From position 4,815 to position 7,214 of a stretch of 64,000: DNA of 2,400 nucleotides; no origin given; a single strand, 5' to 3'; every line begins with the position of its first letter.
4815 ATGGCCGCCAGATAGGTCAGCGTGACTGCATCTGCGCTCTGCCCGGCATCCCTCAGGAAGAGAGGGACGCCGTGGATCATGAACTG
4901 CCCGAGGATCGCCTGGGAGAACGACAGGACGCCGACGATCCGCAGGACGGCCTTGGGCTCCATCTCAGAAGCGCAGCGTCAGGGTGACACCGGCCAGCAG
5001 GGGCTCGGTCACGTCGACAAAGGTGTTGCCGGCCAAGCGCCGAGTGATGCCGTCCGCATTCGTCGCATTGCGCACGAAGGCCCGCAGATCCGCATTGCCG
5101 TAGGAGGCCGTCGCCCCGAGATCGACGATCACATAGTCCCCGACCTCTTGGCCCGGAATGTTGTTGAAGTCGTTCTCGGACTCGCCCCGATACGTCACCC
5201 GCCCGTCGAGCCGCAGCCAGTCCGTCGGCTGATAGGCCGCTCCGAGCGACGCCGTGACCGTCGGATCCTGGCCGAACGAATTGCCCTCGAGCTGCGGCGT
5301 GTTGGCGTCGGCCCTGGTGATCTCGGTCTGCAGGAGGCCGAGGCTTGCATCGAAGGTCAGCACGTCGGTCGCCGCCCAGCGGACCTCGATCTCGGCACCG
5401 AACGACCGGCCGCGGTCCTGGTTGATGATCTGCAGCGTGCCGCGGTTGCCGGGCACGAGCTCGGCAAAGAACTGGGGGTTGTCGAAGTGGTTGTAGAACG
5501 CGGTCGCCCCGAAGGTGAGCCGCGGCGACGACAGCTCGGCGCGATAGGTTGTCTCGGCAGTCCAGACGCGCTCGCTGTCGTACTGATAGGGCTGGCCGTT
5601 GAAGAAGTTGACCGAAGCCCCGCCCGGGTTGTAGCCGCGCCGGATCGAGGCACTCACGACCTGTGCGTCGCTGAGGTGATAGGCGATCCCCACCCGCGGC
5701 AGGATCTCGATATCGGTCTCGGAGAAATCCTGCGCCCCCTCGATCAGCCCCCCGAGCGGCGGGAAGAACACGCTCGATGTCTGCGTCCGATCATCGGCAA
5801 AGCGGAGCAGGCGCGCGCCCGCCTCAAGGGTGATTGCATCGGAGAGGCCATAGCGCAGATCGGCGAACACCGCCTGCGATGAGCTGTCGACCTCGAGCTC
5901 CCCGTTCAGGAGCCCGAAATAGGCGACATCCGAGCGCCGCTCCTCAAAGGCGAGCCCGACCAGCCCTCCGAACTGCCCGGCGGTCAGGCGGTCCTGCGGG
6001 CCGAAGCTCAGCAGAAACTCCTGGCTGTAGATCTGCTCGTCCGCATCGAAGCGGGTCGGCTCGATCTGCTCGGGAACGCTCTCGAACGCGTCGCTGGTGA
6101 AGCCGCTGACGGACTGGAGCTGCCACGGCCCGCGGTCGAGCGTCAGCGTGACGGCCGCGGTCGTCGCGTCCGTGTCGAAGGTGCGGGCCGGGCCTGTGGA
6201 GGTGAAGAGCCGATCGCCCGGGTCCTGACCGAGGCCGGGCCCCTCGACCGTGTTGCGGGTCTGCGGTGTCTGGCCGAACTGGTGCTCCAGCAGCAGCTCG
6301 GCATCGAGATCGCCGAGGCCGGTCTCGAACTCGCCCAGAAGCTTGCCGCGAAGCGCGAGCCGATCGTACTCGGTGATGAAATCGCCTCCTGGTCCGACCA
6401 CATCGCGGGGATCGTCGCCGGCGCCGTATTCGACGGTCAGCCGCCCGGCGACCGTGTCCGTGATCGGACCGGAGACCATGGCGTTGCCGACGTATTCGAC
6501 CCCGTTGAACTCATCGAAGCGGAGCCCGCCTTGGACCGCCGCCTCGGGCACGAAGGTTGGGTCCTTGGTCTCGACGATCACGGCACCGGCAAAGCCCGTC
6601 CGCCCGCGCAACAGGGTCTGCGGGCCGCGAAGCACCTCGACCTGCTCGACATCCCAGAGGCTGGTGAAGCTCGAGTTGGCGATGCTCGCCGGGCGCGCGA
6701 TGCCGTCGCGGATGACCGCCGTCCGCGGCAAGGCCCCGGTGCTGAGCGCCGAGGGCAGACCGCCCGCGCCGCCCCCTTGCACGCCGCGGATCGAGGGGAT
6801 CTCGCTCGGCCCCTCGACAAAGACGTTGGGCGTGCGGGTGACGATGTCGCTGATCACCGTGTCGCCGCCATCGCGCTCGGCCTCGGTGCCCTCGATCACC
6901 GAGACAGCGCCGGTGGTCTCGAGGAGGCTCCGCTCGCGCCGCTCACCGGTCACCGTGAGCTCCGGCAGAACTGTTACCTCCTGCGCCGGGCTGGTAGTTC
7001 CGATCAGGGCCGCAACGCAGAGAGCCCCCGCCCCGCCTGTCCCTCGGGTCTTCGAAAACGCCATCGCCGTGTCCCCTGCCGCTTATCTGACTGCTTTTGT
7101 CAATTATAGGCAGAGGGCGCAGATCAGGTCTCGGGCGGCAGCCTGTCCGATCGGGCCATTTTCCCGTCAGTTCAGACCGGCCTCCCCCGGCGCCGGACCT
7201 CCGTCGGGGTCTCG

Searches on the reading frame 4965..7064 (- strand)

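Call 70: search_protein_families(library=pfam, proteins=[window:4965-7064:-], max_evalue=0.00001)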
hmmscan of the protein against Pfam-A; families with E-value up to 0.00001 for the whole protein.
window:4965-7064:- (699 aa): 2 families
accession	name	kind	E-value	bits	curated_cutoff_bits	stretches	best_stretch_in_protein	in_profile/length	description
PF00593.30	TonB_dep_Rec_b-barrel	-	2.4e-35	123.7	27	1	258-666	14-435/436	TonB dependent receptor-like, beta-barrel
PF07715.20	Plug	-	1.8e-11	44.9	23.9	1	47-161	2-107/107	TonB-dependent Receptor Plug Domain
